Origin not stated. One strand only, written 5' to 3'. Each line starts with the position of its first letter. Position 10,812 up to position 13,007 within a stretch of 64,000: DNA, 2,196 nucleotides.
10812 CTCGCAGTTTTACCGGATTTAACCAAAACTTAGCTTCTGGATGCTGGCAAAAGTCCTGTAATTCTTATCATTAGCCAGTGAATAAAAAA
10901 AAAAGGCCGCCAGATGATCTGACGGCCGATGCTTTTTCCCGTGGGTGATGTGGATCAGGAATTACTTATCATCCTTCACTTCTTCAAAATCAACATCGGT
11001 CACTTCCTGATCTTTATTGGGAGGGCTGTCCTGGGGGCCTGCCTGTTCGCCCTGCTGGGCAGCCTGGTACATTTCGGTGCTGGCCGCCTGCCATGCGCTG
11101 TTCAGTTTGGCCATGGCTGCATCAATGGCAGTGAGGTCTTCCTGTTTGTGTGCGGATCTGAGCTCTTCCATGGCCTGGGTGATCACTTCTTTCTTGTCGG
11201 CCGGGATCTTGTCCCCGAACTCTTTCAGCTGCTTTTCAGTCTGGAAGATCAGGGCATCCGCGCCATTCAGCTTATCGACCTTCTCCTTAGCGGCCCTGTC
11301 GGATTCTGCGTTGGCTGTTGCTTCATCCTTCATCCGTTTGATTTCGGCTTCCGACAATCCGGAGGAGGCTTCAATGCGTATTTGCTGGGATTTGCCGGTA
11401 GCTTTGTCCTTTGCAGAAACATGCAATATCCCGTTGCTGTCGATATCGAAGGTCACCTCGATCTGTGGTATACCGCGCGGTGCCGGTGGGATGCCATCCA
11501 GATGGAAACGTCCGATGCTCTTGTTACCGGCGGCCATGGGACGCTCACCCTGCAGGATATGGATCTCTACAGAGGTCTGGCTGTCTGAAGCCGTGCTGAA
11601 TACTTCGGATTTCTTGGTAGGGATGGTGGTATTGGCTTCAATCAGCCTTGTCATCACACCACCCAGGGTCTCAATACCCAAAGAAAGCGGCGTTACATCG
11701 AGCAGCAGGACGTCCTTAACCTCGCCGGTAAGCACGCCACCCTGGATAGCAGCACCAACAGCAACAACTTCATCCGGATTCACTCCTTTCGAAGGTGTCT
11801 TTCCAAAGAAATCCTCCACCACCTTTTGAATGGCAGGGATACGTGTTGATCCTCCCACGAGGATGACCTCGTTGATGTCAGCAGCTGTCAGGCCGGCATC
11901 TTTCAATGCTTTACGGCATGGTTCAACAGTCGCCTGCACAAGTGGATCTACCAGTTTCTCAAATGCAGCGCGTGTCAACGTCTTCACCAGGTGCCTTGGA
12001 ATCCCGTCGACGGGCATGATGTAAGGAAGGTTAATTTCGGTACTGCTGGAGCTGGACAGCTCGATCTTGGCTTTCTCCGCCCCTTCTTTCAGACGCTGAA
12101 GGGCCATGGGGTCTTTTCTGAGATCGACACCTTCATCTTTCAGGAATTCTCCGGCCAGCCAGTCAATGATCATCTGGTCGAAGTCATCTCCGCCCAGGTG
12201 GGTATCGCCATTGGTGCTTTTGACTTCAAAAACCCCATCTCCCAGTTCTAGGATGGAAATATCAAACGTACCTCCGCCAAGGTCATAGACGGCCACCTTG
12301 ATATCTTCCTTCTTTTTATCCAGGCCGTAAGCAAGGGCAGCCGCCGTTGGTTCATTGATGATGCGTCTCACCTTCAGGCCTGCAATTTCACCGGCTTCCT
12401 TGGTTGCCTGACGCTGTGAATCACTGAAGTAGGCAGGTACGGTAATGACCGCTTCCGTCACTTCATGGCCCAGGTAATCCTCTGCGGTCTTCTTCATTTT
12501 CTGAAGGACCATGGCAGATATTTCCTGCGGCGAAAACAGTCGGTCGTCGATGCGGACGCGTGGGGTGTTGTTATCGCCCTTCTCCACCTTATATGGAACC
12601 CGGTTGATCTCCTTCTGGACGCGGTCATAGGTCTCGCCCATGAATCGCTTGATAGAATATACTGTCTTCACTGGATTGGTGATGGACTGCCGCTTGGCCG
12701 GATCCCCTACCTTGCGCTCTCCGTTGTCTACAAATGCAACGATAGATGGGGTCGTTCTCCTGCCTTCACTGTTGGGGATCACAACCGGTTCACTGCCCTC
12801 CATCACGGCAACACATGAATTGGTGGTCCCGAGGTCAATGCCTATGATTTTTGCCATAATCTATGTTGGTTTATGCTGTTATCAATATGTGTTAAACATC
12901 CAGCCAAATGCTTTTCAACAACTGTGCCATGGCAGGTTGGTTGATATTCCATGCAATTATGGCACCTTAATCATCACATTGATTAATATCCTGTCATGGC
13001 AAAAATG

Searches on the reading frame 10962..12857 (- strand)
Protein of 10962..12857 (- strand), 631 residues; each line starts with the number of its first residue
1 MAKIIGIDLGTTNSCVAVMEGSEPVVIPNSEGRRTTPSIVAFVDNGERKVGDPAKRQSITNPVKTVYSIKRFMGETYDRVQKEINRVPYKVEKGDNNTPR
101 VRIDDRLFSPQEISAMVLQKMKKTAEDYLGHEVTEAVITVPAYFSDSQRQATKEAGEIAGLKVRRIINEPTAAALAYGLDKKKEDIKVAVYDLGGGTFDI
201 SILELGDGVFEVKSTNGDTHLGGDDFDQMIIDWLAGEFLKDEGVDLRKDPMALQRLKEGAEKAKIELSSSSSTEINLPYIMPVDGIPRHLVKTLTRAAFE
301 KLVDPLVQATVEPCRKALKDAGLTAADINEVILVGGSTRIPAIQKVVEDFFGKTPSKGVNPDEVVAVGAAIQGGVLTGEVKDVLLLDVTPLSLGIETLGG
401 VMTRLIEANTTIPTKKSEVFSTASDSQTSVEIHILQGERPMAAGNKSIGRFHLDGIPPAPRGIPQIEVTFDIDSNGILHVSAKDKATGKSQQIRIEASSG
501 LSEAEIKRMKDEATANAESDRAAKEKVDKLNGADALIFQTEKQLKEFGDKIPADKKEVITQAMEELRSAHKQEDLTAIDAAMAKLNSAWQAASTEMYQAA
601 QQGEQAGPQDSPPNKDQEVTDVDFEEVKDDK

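Call 36: search_protein_families(library=pfam, proteins=[window:10962-12857:-], max_evalue=0.000001)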
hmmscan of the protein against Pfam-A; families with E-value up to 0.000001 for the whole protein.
window:10962-12857:- (631 aa): 2 families
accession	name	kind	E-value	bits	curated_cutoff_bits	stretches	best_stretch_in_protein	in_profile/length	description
PF00012.26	HSP70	-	8.1e-260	863.6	20.6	1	4-598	1-599/599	Hsp70 protein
PF06723.19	MreB_Mbl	-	5.2e-18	65.4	27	1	116-370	76-316/327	MreB/Mbl protein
